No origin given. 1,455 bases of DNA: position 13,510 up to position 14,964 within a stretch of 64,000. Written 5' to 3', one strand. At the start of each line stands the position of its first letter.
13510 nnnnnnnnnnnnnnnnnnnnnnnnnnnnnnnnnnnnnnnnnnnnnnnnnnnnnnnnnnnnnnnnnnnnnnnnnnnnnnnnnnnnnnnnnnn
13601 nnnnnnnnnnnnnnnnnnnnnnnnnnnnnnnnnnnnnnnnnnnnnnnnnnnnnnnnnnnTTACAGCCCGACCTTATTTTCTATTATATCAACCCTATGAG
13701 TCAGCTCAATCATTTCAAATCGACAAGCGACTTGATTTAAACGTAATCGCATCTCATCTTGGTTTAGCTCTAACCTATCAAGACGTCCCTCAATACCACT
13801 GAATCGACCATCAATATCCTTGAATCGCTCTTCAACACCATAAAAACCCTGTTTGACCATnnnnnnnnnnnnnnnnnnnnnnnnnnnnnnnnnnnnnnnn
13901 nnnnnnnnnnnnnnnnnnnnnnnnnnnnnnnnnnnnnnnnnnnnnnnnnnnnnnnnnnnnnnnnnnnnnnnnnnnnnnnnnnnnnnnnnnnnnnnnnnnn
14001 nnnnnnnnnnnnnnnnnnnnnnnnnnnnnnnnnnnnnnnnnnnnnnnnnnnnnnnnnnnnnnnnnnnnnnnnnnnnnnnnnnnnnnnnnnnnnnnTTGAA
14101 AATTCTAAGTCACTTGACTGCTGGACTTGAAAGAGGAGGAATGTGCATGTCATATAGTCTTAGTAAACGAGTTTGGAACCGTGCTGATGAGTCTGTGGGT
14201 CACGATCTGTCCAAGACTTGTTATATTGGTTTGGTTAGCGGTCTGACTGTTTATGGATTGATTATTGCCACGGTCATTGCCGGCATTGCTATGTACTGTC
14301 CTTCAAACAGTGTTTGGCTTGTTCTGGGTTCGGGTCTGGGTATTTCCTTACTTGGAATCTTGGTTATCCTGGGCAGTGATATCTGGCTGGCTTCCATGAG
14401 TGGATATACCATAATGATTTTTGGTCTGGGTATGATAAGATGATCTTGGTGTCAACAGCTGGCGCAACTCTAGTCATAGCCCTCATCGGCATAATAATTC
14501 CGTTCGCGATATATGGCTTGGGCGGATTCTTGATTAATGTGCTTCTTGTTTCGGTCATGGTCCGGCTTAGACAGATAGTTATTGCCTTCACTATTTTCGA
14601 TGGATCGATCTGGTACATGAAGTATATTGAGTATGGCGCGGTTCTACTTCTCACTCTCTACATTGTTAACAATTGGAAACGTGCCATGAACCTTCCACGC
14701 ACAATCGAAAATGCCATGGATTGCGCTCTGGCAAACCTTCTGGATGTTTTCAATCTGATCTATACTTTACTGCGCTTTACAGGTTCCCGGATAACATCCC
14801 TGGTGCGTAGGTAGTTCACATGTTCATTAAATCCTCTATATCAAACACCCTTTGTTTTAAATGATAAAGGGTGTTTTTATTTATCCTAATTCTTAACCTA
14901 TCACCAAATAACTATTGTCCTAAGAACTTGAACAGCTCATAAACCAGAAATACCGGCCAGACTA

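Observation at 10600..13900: Duplicated coiled-coil gene (full copy plus 5'-truncated paralog) bracketing a Pif1-helicase / zinc-ribbon-RGG / acidic-protein module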

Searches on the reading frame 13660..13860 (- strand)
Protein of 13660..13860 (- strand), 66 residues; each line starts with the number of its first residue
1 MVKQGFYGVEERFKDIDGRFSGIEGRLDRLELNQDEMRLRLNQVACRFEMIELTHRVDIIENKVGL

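Call 10: search_protein_families(library=pfam, proteins=[window:13660-13860:-], max_evalue=0.1)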
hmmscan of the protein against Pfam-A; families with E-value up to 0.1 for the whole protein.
window:13660-13860:- (66 aa): 1 family
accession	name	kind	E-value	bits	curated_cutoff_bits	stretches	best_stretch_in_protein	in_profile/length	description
PF10779.14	XhlA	-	0.084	13.5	34.7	0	9-44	2-37/67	Haemolysin XhlA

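Call 11: search_protein_families(library=ncbifam, proteins=[window:13660-13860:-], max_evalue=0.1)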
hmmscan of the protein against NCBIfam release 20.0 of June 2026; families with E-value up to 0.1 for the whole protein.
window:13660-13860:- (66 aa): 4 families
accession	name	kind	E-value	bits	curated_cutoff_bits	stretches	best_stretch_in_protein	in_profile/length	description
NF048001.1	GTP_morpho_1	equivalog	0.0058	16.4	50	1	10-31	23-44/70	GTA head formation protein, RCAP_rcc01685 family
NF047515.1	SpiroCoCo_C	equivalog_domain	0.0088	15.2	125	1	9-64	126-182/313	SpiroCoCo family coiled-coil protein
NF053852.1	vesicle_Bd0635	exception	0.028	14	250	0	49-65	57-73/223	CpoB-like predatory vesicle lipoprotein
NF003359.0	PRK04424.1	equivalog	0.035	13.7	183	1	26-47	41-62/190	transcription factor FapR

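Call 27: find_encoding_contigs(protein=window:13660-13860:-, flank=10000, max_places=10)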
Protein window:13660-13860:- (66 aa): 1 contig read that carries it; 1 place shown.
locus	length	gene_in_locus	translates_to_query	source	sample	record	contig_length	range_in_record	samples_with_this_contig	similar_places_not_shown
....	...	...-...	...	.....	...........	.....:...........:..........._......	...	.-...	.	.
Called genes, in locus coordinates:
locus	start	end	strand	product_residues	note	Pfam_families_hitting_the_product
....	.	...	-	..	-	?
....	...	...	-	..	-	-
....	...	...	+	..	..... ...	-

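Call 29: search_protein_families(library=padloc, proteins=[window:13660-13860:-], max_evalue=0.01)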
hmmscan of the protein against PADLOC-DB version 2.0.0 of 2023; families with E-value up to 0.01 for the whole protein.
window:13660-13860:- (66 aa): 0 families

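Call 30: search_protein_families(library=phrogs, proteins=[window:13660-13860:-], max_evalue=0.01)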
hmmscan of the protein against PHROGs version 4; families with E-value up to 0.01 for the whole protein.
window:13660-13860:- (66 aa): 3 families
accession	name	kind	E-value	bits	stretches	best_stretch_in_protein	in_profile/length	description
phrog_12015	-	unknown function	6.1e-05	23.7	1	9-64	96-149/165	-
phrog_5553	-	unknown function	6.6e-05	24.1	1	9-64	33-93/114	-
phrog_6701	-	unknown function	0.006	17.3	1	9-54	69-111/169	-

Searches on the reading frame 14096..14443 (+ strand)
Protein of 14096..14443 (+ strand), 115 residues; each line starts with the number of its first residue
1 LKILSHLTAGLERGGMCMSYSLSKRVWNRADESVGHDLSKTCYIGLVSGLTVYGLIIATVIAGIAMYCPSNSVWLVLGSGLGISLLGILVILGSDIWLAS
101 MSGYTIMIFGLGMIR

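Call 10: search_protein_families(library=pfam, proteins=[window:14096-14443:+], max_evalue=0.1)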
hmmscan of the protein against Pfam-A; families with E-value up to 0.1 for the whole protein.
window:14096-14443:+ (115 aa): 2 families
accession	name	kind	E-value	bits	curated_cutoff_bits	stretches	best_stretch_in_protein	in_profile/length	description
PF06066.16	SepZ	-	0.003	18.2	27.3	1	43-96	41-94/99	SepZ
PF03030.21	H_PPase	-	0.012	14.7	29.7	1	14-96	82-168/645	Inorganic H+ pyrophosphatase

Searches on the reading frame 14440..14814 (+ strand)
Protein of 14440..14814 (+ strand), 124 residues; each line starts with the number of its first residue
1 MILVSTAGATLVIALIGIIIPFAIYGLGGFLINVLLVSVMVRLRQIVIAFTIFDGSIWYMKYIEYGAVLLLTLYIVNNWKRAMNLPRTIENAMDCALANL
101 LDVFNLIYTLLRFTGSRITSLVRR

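Call 10: search_protein_families(library=pfam, proteins=[window:14440-14814:+], max_evalue=0.1)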
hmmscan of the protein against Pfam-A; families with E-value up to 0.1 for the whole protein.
window:14440-14814:+ (124 aa): 1 family
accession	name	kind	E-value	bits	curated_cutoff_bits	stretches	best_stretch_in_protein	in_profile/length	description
PF01027.25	Bax1-I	-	1.9e-05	25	34.1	1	3-113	100-206/207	Inhibitor of apoptosis-promoting Bax1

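Call 28: find_encoding_contigs(protein=window:14440-14814:+, flank=10000, max_places=10)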
Protein window:14440-14814:+ (124 aa): no gene with exactly this product is on record in the collection.
